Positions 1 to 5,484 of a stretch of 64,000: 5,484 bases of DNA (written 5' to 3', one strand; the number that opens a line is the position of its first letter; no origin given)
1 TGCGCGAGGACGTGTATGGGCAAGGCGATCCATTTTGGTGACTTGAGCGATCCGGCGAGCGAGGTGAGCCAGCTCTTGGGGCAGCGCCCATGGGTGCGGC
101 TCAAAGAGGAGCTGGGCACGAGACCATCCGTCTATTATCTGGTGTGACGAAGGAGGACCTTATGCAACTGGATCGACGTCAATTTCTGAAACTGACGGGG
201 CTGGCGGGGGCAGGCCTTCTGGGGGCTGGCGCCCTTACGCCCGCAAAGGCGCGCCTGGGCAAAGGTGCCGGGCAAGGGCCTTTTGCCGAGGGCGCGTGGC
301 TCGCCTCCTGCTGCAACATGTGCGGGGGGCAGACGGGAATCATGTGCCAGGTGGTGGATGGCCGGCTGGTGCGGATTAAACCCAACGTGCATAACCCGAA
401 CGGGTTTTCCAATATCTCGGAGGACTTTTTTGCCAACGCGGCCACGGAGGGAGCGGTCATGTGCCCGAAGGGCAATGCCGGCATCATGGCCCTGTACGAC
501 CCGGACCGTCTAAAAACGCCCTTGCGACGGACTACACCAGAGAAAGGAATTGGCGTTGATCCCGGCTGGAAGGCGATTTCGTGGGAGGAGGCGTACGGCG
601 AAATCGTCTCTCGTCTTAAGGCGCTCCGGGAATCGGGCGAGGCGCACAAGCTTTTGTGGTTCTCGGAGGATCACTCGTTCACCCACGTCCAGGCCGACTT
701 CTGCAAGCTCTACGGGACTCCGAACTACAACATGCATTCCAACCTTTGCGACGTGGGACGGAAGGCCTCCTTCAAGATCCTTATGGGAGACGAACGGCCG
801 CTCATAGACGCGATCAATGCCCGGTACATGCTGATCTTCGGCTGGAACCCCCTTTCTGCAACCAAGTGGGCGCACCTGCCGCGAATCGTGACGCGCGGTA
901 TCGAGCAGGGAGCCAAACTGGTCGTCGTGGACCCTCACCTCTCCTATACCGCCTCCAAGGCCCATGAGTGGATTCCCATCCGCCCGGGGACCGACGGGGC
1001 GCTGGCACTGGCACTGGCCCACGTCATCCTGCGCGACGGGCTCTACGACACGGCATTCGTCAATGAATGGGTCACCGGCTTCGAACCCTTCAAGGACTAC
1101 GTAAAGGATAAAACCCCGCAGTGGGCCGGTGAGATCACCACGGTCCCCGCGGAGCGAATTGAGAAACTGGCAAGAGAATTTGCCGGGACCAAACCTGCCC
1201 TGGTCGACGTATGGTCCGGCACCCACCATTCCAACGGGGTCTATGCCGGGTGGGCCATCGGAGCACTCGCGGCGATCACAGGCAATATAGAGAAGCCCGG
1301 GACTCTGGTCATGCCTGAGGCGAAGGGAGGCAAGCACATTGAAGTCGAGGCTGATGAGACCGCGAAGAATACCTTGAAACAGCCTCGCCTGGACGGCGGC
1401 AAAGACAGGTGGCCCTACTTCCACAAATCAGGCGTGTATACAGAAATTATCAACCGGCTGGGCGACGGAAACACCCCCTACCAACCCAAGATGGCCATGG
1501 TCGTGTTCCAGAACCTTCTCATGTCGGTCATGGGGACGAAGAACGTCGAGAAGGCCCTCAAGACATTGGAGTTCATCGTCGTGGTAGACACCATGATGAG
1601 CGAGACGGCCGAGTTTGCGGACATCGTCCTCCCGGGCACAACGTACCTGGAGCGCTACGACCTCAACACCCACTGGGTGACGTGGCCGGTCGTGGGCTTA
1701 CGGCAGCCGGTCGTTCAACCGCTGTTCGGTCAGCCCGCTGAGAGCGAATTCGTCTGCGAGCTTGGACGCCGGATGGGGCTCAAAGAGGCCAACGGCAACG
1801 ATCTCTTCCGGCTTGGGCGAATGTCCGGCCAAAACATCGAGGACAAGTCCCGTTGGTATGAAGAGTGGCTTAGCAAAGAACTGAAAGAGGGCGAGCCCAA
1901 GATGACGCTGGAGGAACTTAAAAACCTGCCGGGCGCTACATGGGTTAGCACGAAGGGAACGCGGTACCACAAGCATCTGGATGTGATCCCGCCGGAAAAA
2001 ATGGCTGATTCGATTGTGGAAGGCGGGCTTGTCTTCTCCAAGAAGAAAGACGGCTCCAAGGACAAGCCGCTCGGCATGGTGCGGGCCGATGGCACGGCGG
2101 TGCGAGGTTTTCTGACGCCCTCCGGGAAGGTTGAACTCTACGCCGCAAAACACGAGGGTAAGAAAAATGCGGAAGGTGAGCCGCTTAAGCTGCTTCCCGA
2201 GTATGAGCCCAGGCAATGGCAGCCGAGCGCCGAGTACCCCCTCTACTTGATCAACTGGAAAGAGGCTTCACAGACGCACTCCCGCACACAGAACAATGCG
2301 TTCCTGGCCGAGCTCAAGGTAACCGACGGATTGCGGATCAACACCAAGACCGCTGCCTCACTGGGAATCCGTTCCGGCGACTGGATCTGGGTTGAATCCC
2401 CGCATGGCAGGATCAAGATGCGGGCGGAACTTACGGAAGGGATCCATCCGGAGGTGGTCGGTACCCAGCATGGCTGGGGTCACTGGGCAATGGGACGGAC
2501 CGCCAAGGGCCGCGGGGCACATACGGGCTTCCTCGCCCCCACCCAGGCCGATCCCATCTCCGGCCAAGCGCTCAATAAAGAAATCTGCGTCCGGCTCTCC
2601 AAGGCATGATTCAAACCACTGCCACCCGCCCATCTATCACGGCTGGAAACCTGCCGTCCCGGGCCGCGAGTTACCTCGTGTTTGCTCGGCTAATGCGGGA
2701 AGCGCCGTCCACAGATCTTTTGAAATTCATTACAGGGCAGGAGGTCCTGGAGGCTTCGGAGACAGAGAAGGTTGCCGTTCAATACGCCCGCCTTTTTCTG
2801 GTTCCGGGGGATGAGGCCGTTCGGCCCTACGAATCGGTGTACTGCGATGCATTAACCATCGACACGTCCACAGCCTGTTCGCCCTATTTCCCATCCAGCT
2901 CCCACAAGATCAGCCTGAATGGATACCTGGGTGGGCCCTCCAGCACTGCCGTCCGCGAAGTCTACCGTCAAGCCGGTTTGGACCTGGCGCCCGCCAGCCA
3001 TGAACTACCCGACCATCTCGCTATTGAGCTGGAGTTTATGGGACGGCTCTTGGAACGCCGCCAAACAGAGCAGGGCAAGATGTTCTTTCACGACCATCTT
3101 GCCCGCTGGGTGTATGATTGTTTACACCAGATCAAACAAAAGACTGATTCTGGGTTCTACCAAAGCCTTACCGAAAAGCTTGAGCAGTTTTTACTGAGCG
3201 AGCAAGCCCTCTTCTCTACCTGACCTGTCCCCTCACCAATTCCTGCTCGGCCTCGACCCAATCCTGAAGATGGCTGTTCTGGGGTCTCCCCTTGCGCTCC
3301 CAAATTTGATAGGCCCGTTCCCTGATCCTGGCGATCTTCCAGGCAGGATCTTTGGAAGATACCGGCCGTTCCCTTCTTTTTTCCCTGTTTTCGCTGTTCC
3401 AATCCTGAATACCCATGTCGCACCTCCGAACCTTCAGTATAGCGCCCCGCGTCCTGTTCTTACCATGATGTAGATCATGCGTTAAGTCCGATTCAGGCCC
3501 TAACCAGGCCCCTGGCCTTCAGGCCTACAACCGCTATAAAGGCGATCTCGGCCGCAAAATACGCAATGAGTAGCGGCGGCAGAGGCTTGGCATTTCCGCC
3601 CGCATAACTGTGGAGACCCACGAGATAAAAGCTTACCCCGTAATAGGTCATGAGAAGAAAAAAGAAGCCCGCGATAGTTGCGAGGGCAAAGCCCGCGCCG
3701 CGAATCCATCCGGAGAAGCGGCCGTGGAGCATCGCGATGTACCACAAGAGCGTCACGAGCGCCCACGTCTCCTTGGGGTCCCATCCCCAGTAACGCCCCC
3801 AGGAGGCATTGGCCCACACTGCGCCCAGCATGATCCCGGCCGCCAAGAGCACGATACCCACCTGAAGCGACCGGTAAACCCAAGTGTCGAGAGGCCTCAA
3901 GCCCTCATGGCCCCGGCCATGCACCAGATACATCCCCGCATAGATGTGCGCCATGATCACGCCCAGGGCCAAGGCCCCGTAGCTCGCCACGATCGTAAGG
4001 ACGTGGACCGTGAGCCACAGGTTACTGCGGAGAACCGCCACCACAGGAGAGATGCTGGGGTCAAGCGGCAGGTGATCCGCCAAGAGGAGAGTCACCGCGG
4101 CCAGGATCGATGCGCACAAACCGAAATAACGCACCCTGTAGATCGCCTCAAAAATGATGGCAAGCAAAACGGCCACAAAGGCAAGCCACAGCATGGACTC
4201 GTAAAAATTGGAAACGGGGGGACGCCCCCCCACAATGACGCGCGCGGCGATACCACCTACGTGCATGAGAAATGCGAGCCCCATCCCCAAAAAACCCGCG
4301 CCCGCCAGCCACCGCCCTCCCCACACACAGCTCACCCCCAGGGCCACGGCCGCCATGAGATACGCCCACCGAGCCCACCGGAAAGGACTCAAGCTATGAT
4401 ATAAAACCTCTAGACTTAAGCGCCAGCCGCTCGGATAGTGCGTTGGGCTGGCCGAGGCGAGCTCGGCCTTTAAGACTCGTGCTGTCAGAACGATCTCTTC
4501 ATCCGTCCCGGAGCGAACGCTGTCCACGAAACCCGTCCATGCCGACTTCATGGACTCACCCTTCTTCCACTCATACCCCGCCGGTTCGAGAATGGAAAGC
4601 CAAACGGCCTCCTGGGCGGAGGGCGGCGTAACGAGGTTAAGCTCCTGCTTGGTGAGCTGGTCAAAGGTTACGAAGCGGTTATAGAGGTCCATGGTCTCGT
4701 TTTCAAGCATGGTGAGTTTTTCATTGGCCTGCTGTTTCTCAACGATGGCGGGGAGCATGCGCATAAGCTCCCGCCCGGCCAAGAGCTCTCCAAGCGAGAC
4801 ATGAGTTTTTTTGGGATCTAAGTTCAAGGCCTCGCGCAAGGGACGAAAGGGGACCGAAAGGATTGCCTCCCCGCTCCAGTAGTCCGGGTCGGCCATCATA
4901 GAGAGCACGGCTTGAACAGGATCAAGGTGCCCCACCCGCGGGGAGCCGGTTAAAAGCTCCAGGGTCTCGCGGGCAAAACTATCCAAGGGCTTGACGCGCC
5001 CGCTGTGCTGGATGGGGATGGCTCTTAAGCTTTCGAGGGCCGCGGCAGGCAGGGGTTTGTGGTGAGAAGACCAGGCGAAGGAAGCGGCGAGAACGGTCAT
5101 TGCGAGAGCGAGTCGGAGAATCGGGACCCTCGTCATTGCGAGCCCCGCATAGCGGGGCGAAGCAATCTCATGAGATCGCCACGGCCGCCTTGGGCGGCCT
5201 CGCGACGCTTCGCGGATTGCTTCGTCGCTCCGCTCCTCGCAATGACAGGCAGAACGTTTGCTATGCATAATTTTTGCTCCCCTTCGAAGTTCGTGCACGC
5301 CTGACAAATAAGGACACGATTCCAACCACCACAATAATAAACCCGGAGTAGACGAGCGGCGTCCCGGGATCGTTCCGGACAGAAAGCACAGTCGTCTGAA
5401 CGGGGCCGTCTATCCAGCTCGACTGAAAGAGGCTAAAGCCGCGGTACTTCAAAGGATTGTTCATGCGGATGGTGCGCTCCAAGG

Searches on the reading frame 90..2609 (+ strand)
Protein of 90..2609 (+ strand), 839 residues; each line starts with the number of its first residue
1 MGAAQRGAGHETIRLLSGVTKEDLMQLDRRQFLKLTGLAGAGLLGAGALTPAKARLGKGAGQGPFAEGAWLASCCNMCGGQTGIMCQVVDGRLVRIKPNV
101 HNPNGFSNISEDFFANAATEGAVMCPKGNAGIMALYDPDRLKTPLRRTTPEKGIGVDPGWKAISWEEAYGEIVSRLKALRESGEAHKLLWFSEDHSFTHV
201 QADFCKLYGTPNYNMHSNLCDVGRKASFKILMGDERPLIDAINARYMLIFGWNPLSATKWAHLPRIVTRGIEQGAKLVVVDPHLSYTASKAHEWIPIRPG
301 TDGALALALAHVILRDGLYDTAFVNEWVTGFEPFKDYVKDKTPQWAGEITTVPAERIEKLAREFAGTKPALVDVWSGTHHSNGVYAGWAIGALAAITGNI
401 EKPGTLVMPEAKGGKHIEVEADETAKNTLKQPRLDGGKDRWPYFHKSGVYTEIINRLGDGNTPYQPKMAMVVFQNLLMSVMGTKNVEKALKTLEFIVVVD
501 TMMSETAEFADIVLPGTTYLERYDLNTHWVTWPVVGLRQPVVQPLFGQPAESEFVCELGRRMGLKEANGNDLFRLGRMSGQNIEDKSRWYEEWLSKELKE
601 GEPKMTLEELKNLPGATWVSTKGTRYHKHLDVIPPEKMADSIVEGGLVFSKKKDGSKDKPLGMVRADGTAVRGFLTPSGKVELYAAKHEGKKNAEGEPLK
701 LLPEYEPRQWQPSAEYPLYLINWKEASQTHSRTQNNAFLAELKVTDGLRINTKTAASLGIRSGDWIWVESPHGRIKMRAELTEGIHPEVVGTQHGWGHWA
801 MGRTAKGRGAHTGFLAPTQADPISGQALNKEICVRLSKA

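Call 42: search_protein_families(library=pfam, proteins=[window:90-2609:+], max_evalue=0.00001)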
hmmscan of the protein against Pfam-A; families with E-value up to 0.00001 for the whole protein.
window:90-2609:+ (839 aa): 2 families
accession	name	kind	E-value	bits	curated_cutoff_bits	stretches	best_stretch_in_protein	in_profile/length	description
PF00384.28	Molybdopterin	-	3.3e-38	132.1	24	1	140-546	1-338/353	Molybdopterin oxidoreductase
PF01568.27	Molydop_binding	-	5.7e-21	75.1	26.8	1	718-827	1-104/110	Molydopterin dinucleotide binding domain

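Call 56: search_protein_families(library=ncbifam, proteins=[window:90-2609:+], max_evalue=0.00001)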
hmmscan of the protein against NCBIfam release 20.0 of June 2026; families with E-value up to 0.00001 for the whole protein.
window:90-2609:+ (839 aa): 24 families
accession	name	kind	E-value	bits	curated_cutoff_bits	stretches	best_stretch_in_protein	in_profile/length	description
NF012032.0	PRK15488.1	equivalog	2.8e-117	392.6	694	2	25-566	1-531/759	thiosulfate reductase PhsA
NF041714.1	arsenate_red_ArrA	equivalog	2.1e-81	274.3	1600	3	26-332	2-300/848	arsenate respiratory reductase molybdopterin-containing subunit ArrA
TIGR02166.1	dmsA_ynfE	subfamily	4.3e-71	240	777.7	3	27-408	1-399/794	DMSO/selenate family reductase complex A subunit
TIGR01591.1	Fdh-alpha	equivalog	2e-68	231.1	666.25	2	118-565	31-481/672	formate dehydrogenase subunit alpha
TIGR03479.1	DMSO_red_II_alp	subfamily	1.7e-50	172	984.75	2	329-804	386-869/913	molybdopterin-dependent oxidoreductase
TIGR00509.1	bisC_fam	subfamily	5.2e-49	167.2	1017.55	3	269-404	199-341/772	molybdopterin guanine dinucleotide-containing S/N-oxide reductase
NF041783.2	mnquin_red_QrcB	equivalog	5.5e-47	160.3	440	2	72-564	54-505/695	menaquinone reductase molybdopterin-binding-like subunit QrcB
NF011566.1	PRK14990.1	exception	4.7e-45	153.9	1600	2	243-403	231-414/814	dimethylsulfoxide reductase subunit A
NF041884.1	selenate_YnfF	exception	1.1e-43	149.2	1650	2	28-404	2-395/798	selenate/tellurate reductase subunit YnfF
NF041885.1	selenate_YnfE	exception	1.2e-42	145.7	1675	2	240-401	215-399/805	selenate/tellurate reductase subunit YnfE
NF047855.1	AssmNtatRedNasC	equivalog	1e-40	139.8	1100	2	116-404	54-340/708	assimilatory nitrate reductase catalytic subunit NasC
NF011682.0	PRK15102.1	equivalog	8.4e-38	130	909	2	251-405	234-395/829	trimethylamine-N-oxide reductase TorA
TIGR02164.1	torA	equivalog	1.1e-35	123.1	1465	2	249-405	228-391/824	trimethylamine-N-oxide reductase TorA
NF011567.1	PRK14991.1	equivalog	3.7e-30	104.4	1750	1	710-804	872-965/1022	tetrathionate reductase subunit TtrA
TIGR01553.1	formate-DH-alph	equivalog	2e-24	85.4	814.2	1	239-330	217-306/1009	formate dehydrogenase-N subunit alpha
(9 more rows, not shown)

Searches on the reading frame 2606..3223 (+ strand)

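Call 42: search_protein_families(library=pfam, proteins=[window:2606-3223:+], max_evalue=0.00001)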
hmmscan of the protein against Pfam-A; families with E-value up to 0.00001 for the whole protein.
window:2606-3223:+ (205 aa): 1 family
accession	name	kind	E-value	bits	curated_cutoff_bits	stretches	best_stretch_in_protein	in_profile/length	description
PF02613.20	Nitrate_red_del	-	3.9e-22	79.2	22.2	1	46-172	17-134/136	Nitrate reductase delta subunit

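Call 56: search_protein_families(library=ncbifam, proteins=[window:2606-3223:+], max_evalue=0.00001)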
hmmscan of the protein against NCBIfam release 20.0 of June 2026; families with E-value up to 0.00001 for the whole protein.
window:2606-3223:+ (205 aa): 3 families
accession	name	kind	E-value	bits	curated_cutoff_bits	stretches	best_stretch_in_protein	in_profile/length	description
NF003442.0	PRK04976.1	equivalog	7.2e-15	55.5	132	1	56-197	77-202/211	molecular chaperone TorD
NF008632.0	PRK11621.1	equivalog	5.9e-12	45.6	162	1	48-193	60-182/203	Tat proofreading chaperone DmsD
TIGR03482.1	DMSO_red_II_cha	subfamily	3.7e-09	36.9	152.3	1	117-199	94-188/197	DMSO reductase family type II enzyme chaperone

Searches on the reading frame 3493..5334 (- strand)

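Call 56: search_protein_families(library=ncbifam, proteins=[window:3493-5334:-], max_evalue=0.00001)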
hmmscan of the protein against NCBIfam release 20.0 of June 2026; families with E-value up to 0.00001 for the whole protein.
window:3493-5334:- (613 aa): 1 family
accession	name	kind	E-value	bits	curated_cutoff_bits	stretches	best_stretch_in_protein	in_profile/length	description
TIGR03144.1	cytochr_II_ccsB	equivalog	1.9e-49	168.7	187.6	2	479-578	153-252/252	c-type cytochrome biogenesis protein CcsB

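Call 57: search_protein_families(library=pfam, proteins=[window:3493-5334:-], max_evalue=0.001)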
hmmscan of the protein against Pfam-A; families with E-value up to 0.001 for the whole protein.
window:3493-5334:- (613 aa): 1 family
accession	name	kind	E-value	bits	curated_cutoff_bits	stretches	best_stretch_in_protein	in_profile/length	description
PF01578.25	Cytochrom_C_asm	-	6.5e-35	121.1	29.9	1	375-575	2-212/212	Cytochrome C assembly protein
